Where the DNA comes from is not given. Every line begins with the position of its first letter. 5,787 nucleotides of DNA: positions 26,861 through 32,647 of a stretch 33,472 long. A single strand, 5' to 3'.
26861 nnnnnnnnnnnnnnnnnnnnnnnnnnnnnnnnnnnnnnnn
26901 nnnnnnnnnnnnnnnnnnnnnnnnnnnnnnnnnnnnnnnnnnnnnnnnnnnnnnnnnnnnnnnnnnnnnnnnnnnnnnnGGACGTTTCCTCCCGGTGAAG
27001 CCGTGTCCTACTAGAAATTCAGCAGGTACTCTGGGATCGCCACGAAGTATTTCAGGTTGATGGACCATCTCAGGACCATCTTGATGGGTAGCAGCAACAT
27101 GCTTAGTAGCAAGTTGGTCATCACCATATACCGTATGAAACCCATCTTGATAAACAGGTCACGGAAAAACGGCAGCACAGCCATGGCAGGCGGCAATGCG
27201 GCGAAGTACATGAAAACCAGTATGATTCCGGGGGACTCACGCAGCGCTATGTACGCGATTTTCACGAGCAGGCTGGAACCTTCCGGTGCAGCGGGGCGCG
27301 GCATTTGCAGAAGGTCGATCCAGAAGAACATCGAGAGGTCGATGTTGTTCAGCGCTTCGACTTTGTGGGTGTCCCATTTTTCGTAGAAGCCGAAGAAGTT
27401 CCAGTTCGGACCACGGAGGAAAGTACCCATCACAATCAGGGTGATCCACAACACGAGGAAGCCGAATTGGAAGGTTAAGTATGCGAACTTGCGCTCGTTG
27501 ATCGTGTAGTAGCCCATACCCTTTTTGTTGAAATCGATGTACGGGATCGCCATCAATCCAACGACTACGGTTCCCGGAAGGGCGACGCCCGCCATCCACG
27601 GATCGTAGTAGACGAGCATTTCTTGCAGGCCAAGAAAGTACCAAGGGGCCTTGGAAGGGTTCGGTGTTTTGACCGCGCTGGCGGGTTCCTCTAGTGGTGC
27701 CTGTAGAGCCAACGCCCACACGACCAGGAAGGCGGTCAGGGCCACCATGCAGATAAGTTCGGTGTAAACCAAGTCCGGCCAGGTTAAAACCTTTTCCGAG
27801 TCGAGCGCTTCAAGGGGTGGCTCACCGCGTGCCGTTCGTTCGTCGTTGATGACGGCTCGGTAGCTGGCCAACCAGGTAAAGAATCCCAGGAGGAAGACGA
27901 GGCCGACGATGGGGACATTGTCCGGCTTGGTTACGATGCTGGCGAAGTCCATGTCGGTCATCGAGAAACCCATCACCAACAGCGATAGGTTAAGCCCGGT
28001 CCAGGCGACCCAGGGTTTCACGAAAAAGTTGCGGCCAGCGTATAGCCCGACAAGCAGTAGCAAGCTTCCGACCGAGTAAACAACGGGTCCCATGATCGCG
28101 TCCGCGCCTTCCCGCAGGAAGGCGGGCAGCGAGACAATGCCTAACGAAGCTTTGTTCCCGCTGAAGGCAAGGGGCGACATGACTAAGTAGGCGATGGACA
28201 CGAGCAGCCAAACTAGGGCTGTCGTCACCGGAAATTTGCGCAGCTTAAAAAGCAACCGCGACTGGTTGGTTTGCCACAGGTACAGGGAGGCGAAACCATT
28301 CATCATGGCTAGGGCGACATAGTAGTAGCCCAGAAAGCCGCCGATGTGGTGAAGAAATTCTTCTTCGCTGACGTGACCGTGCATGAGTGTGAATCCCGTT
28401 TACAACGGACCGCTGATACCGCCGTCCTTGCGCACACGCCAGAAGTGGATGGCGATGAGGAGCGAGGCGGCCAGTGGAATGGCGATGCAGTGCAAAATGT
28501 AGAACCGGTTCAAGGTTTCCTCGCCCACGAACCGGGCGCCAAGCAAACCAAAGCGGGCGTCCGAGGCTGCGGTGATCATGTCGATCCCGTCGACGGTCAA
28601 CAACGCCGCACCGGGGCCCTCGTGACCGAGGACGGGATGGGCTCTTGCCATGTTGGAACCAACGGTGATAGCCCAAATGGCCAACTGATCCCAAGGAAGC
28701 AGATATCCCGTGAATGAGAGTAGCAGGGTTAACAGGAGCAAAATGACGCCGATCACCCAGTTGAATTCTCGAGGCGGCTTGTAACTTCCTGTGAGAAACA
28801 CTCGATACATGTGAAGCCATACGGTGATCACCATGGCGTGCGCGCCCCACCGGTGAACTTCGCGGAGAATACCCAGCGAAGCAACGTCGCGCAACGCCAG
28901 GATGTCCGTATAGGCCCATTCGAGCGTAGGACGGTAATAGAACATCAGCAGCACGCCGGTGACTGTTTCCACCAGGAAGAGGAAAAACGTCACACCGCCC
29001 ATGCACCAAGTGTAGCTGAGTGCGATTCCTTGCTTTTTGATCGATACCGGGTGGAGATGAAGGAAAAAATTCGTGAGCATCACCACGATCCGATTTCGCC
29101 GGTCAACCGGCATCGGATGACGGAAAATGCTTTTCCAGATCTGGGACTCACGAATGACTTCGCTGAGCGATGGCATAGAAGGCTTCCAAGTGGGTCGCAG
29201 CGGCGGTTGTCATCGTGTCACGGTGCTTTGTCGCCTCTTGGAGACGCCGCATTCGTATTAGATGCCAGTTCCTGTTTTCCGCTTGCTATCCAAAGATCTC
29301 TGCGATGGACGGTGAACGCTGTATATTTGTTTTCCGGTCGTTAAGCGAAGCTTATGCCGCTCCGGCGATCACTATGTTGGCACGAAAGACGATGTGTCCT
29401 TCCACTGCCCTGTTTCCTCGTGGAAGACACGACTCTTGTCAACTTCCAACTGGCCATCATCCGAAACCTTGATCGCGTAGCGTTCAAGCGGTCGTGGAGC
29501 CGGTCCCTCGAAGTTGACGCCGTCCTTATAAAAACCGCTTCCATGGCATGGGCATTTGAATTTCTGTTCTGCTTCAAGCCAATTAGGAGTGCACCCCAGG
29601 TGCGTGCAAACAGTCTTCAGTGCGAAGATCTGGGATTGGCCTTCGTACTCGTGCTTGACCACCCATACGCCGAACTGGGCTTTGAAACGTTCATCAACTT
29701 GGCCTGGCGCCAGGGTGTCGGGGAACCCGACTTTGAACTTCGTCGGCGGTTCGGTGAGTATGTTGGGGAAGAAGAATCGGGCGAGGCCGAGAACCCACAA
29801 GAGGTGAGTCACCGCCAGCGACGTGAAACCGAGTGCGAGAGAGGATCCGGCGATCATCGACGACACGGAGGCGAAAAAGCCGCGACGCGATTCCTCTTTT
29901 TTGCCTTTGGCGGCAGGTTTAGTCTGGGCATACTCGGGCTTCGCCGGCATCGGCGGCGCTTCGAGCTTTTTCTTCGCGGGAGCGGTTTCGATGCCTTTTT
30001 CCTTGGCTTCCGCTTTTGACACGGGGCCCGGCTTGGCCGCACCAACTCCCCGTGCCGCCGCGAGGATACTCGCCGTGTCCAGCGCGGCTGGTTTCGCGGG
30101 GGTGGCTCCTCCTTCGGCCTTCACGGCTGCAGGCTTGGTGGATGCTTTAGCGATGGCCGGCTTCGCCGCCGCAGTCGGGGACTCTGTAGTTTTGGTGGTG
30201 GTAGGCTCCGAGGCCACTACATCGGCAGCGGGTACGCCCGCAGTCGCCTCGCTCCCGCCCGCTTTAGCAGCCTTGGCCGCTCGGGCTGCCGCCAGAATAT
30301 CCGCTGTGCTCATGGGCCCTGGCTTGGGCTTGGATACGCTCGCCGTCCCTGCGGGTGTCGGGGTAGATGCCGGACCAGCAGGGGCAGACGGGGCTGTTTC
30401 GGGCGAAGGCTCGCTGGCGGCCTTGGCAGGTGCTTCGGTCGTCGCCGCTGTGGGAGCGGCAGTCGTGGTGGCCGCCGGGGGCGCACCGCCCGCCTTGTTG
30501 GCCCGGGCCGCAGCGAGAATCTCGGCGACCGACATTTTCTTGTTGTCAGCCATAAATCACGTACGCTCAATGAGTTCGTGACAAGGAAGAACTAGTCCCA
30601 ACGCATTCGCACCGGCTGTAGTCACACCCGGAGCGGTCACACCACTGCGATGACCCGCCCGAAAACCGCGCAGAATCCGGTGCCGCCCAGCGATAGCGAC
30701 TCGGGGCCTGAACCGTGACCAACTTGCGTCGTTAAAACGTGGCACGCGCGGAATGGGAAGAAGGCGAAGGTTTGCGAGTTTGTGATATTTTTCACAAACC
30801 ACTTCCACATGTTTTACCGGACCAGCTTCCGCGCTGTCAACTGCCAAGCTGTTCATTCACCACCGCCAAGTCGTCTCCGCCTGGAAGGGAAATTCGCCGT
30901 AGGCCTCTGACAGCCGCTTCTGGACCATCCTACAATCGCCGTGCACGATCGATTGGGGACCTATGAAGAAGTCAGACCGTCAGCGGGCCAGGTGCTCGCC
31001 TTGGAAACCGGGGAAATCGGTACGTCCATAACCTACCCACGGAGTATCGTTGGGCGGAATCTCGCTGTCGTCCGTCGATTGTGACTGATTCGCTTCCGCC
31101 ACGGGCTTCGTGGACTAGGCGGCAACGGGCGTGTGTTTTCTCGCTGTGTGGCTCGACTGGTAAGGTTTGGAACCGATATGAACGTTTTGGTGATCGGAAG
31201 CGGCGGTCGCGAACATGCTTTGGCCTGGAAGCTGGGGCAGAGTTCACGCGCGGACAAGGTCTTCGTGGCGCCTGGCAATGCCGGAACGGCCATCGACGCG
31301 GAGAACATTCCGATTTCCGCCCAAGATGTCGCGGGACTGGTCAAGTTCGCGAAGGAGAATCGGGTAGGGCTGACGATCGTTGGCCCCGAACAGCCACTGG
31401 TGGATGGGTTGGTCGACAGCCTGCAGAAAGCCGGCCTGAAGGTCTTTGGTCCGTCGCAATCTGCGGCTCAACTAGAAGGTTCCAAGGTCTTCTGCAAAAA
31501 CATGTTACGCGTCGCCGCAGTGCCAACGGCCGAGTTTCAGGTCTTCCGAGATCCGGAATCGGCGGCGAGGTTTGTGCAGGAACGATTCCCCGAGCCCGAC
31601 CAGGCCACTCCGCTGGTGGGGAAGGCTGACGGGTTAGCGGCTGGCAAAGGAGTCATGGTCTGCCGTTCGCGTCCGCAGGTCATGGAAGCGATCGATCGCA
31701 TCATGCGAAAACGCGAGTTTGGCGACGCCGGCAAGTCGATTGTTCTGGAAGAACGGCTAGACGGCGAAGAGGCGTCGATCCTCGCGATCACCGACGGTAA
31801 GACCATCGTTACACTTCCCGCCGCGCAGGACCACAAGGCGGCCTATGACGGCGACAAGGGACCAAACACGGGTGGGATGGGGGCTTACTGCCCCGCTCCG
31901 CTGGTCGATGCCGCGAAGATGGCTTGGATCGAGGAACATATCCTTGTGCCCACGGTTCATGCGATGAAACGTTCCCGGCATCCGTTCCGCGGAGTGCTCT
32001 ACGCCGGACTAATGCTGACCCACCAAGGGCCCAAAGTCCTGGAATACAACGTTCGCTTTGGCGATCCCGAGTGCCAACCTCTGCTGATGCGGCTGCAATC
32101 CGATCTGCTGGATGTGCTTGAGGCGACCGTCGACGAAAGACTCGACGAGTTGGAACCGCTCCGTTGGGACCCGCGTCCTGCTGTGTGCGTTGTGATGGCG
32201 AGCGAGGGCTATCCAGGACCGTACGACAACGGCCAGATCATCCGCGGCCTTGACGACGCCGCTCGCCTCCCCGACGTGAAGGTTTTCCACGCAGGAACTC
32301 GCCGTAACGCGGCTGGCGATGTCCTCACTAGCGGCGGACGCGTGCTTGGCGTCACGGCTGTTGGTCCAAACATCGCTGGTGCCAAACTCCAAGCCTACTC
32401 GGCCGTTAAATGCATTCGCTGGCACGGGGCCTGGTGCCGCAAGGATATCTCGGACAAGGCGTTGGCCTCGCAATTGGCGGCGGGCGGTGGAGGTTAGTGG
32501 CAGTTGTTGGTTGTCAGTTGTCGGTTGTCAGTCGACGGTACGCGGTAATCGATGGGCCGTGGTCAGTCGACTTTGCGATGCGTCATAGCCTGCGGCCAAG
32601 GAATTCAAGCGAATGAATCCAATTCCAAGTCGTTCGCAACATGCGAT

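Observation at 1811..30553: A 22-gene, 28.7-kb unidirectional array encodes a complete quinol-to-oxygen chain plus cofactor biogenesis, then continues into DUF1553/DUF1501 and a copper-monooxygenase-like gene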

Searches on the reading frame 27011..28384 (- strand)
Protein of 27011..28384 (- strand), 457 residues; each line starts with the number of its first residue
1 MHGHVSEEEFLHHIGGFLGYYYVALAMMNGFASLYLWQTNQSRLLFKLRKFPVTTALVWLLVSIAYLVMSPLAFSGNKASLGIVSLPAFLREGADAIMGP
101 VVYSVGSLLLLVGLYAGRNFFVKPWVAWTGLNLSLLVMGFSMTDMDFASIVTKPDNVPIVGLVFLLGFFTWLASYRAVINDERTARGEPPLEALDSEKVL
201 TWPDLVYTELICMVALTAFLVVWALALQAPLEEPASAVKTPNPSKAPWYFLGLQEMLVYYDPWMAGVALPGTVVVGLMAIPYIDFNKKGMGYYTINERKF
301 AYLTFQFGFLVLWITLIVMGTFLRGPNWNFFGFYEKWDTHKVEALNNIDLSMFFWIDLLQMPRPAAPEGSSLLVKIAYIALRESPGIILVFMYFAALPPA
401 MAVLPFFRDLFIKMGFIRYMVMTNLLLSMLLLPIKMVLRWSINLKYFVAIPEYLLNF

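Call 4: search_protein_families(library=pfam, proteins=[window:27011-28384:-], max_evalue=0.01)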
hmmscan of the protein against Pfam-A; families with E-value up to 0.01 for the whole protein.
window:27011-28384:- (457 aa): 1 family
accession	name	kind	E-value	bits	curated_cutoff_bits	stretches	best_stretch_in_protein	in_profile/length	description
PF00032.22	Cytochrom_B_C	-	0.00021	21.9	20.7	1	234-314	1-80/102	Cytochrome b(C-terminal)/b6/petD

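Call 35: search_protein_families(library=ncbifam, proteins=[window:27011-28384:-], max_evalue=0.01)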
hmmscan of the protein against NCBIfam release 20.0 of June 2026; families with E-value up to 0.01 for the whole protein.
window:27011-28384:- (457 aa): 2 families
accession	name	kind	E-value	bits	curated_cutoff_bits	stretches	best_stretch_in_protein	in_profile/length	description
NF040970.1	memb_ExtQ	equivalog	2.3e-14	53.8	150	1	211-330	14-130/134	selenite/tellurite reduction operon b-type cytochrome membrane protein ExtQ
TIGR01156.1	cytb6_f_IV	equivalog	0.00021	21.2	127.05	1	202-313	32-142/160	cytochrome b6-f complex subunit IV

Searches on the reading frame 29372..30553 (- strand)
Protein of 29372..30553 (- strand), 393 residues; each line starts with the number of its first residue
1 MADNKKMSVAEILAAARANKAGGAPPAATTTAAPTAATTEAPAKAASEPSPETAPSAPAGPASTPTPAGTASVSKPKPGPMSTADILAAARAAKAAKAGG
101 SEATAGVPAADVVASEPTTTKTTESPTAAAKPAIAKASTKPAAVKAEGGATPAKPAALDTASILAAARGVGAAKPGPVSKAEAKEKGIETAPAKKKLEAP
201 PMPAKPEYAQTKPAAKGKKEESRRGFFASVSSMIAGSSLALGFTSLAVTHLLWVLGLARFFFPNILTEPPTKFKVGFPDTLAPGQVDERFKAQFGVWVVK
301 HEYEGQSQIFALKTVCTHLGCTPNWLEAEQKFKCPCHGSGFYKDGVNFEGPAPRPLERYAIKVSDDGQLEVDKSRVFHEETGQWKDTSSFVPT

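Call 4: search_protein_families(library=pfam, proteins=[window:29372-30553:-], max_evalue=0.01)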
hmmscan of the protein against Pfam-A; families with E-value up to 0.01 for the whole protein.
window:29372-30553:- (393 aa): 1 family
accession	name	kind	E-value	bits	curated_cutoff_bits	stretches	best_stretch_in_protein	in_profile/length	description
PF00355.32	Rieske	-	1.2e-09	38.3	20.3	1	275-359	5-87/88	Rieske [2Fe-2S] domain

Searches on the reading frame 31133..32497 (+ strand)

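Call 6: search_protein_families(library=pfam, proteins=[window:31133-32497:+], max_evalue=0.01)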
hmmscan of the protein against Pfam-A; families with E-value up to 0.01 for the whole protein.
window:31133-32497:+ (454 aa): 3 families
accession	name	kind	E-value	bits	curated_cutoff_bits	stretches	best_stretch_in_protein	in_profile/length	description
PF01071.24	GARS_A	-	2.2e-73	246.7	27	1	116-314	1-194/194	Phosphoribosylglycinamide synthetase, ATP-grasp (A) domain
PF02844.21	GARS_N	-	7.9e-41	139.3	29.5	1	16-115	1-100/100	Phosphoribosylglycinamide synthetase, N domain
PF02843.22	GARS_C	-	2.1e-29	102.1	34.8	1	350-441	1-91/92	Phosphoribosylglycinamide synthetase, C domain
